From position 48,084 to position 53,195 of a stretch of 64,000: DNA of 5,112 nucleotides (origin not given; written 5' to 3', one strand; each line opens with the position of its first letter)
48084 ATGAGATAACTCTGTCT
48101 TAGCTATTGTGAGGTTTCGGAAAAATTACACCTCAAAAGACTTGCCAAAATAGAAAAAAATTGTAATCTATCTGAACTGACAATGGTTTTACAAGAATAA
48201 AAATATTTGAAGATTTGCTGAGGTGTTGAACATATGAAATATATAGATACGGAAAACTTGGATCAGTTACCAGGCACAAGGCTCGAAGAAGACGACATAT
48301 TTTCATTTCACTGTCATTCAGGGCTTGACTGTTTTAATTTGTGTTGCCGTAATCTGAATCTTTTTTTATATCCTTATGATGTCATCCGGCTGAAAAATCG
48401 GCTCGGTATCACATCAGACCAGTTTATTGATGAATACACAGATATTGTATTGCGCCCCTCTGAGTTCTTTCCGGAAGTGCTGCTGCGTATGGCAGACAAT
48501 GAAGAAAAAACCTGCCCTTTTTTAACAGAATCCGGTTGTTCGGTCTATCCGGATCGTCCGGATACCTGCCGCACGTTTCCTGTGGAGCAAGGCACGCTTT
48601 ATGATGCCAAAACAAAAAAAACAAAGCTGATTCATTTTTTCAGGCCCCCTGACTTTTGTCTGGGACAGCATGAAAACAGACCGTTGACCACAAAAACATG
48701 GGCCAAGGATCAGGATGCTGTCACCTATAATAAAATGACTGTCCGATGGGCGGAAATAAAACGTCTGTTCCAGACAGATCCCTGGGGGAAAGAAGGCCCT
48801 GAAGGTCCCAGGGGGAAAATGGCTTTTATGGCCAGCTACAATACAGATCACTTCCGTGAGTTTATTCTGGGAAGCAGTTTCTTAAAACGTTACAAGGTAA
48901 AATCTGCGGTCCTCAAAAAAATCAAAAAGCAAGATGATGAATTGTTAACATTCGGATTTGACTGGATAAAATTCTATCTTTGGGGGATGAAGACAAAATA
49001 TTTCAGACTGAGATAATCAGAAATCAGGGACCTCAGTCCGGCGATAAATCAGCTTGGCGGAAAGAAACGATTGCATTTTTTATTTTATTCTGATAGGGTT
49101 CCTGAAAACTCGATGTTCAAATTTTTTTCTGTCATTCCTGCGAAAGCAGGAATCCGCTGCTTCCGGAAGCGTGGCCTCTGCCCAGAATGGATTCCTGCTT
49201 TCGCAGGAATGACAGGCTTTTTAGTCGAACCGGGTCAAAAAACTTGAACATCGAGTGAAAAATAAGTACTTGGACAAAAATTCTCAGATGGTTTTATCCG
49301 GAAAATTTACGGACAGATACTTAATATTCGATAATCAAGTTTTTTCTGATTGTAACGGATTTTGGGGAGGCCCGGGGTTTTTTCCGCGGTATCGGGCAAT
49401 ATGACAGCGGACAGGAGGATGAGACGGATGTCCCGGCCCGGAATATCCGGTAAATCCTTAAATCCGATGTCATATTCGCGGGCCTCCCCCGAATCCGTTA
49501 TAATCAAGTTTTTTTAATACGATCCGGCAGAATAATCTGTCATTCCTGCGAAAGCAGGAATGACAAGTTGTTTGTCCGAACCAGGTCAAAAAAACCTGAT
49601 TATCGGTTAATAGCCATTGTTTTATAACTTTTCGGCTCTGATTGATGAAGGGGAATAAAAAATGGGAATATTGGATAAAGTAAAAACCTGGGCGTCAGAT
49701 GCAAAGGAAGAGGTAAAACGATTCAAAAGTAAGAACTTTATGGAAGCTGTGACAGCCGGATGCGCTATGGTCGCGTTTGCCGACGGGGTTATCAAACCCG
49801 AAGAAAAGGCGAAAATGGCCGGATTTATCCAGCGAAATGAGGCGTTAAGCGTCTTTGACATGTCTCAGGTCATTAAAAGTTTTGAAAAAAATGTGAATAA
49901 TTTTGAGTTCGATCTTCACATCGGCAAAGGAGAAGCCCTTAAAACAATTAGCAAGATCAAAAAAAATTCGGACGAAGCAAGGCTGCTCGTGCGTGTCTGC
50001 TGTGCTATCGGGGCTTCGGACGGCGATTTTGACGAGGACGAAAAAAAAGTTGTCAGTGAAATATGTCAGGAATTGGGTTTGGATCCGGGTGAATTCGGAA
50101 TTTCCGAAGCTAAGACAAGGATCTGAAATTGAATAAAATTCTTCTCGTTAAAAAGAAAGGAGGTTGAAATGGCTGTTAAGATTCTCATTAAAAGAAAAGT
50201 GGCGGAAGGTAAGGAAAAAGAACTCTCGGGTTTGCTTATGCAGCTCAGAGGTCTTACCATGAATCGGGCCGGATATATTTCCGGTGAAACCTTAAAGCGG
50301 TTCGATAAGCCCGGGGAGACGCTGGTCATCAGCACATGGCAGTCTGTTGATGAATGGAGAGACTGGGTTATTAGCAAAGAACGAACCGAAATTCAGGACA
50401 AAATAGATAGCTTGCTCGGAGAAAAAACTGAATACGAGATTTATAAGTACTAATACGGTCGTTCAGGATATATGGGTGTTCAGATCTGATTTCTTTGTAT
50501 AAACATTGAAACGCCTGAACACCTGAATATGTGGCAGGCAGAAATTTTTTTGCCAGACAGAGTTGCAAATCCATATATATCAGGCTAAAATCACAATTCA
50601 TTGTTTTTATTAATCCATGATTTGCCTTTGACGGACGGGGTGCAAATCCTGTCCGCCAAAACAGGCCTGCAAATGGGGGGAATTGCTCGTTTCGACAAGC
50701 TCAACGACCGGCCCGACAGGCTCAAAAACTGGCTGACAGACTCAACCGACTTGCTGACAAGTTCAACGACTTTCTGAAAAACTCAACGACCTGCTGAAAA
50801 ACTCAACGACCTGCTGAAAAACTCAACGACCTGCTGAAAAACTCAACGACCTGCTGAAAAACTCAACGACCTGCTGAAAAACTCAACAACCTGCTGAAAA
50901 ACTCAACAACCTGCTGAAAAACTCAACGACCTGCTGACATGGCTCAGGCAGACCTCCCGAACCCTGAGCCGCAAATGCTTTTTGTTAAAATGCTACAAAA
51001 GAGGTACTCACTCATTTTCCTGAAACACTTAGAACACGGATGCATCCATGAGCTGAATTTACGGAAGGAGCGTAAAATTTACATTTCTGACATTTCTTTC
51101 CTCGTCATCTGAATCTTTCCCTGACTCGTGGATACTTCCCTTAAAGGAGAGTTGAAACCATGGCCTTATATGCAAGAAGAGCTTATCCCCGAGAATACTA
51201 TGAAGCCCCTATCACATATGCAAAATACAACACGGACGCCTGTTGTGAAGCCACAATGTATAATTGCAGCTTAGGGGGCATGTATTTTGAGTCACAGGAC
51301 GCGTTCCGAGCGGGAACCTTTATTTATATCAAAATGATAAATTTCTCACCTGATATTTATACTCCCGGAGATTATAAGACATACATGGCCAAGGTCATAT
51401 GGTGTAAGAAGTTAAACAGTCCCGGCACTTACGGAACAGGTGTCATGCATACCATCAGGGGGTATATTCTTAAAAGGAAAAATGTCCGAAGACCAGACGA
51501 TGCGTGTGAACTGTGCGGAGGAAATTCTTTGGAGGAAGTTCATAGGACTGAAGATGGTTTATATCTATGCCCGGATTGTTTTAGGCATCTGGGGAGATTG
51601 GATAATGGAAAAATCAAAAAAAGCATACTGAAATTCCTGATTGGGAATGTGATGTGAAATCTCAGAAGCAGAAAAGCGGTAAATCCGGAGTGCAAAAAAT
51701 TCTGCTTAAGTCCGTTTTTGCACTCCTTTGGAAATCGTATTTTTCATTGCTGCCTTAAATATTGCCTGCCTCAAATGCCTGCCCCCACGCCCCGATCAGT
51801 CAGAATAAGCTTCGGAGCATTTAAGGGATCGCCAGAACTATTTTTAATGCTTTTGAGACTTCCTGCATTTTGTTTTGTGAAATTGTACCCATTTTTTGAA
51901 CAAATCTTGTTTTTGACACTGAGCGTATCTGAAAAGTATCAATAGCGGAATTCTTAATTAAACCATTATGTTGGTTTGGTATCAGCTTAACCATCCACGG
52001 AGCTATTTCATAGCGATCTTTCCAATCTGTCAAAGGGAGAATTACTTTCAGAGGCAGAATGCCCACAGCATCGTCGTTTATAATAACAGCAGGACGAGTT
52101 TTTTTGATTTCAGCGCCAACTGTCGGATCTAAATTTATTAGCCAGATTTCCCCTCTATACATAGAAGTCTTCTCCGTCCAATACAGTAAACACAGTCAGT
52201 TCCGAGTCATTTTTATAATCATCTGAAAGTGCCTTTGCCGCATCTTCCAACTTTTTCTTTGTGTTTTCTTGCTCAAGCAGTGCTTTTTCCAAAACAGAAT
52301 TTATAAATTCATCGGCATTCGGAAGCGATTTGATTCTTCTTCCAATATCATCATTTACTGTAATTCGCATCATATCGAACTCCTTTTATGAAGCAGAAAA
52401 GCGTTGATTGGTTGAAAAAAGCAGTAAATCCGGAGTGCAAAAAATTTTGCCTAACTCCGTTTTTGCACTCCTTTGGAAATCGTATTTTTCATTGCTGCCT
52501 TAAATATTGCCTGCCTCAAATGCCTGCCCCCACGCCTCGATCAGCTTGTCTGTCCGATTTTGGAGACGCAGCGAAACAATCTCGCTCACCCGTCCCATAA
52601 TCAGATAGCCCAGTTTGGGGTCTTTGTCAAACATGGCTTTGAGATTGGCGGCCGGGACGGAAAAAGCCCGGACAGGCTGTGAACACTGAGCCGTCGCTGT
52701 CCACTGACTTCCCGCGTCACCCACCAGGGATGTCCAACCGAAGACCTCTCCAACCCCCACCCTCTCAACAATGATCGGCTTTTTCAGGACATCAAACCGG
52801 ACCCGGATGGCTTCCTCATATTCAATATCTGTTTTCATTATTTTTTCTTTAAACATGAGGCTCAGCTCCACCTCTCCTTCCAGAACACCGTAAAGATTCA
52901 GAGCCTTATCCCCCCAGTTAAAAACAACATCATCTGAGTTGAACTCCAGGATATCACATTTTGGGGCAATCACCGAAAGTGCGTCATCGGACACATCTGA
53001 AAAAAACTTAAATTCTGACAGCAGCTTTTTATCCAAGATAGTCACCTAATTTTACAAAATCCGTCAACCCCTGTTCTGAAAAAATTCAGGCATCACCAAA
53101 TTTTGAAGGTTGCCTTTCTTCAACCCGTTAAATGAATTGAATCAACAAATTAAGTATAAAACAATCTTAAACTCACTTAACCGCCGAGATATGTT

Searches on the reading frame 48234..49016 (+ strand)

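Call 25: search_protein_families(library=pfam, proteins=[window:48234-49016:+], max_evalue=0.001)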
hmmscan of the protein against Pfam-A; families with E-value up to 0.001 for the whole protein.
window:48234-49016:+ (260 aa): 1 family
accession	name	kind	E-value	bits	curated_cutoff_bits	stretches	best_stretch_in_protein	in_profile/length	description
PF03692.20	CxxCxxCC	-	1.1e-10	42.4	23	1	27-119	2-73/85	Putative zinc- or iron-chelating domain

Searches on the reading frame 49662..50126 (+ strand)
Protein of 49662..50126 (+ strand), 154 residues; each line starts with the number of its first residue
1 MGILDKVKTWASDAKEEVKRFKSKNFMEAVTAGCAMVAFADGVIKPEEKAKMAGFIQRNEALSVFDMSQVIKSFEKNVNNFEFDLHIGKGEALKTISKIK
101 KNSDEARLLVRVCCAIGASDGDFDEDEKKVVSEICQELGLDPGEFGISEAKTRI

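Call 25: search_protein_families(library=pfam, proteins=[window:49662-50126:+], max_evalue=0.001)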
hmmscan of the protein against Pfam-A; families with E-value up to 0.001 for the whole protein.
window:49662-50126:+ (154 aa): 2 families
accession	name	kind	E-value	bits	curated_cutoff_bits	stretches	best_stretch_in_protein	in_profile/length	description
PF05099.18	TerB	-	4.4e-24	85.5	24.4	1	28-145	2-113/118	Tellurite resistance protein TerB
PF04391.17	DUF533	-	5.3e-05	23.3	29.6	0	100-142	64-106/178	Protein of unknown function (DUF533)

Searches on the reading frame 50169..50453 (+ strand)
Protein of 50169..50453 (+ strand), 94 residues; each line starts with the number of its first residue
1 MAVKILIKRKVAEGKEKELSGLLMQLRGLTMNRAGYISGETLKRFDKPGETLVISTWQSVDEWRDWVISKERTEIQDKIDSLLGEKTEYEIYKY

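Call 25: search_protein_families(library=pfam, proteins=[window:50169-50453:+], max_evalue=0.001)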
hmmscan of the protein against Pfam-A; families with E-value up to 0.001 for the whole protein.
window:50169-50453:+ (94 aa): 1 family
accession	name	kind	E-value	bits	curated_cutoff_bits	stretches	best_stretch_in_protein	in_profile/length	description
PF03992.22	ABM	-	5.7e-06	26.9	23.1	1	4-77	3-77/78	Antibiotic biosynthesis monooxygenase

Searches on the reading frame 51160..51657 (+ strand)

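Call 25: search_protein_families(library=pfam, proteins=[window:51160-51657:+], max_evalue=0.001)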
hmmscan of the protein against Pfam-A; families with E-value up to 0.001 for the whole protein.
window:51160-51657:+ (165 aa): 1 family
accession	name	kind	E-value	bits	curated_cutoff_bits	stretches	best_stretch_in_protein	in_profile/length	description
PF07238.19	PilZ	-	1.6e-06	28.9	22.5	1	6-92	2-82/102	PilZ domain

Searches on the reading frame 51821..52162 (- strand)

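Call 25: search_protein_families(library=pfam, proteins=[window:51821-52162:-], max_evalue=0.001)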
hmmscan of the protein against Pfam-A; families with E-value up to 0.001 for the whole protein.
window:51821-52162:- (113 aa): 1 family
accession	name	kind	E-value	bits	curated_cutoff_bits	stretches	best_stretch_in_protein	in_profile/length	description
PF02452.23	PemK_toxin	-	6.4e-26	91.1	23.1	1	3-110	2-109/109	PemK-like, MazF-like toxin of type II toxin-antitoxin system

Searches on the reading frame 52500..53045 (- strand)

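Call 25: search_protein_families(library=pfam, proteins=[window:52500-53045:-], max_evalue=0.001)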
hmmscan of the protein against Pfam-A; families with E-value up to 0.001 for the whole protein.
window:52500-53045:- (181 aa): 1 family
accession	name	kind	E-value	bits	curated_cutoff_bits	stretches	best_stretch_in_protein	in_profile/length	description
PF00027.35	cNMP_binding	-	1.1e-09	38.6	27.5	1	88-142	37-89/89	Cyclic nucleotide-binding domain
